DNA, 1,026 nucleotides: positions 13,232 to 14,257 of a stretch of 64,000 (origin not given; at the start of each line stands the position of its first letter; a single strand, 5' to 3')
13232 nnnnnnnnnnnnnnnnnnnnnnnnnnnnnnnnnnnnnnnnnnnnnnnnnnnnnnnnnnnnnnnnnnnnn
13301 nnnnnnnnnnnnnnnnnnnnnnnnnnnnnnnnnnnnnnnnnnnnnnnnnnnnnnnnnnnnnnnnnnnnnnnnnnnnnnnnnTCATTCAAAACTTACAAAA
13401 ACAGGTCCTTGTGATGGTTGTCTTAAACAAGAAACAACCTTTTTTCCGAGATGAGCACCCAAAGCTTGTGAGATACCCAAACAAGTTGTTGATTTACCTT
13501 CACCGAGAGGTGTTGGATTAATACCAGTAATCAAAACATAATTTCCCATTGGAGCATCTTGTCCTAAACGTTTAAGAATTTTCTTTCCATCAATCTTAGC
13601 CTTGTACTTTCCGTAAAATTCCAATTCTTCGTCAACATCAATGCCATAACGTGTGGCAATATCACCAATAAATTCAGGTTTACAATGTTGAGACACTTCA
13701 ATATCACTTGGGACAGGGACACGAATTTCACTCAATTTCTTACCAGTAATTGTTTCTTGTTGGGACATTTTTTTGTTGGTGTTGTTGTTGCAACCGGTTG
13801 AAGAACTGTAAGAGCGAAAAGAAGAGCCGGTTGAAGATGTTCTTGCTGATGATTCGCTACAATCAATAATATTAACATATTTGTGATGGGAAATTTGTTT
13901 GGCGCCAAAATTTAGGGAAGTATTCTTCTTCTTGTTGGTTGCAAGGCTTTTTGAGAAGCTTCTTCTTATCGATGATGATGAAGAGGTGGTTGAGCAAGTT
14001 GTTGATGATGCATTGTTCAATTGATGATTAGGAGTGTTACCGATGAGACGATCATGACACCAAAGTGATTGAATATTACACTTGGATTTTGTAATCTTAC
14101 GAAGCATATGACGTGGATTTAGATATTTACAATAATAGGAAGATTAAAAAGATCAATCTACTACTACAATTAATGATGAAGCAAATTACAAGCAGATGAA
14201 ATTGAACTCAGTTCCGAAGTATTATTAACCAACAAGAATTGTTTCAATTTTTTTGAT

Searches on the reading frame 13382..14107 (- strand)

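Call 7: search_protein_families(library=pfam, proteins=[window:13382-14107:-])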
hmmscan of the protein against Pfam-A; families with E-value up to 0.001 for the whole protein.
window:13382-14107:- (241 aa): 1 family
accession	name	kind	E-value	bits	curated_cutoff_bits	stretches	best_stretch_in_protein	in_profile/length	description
PF01268.25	FTHFS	-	1.5e-31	109.7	27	1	134-237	2-102/556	Formate--tetrahydrofolate ligase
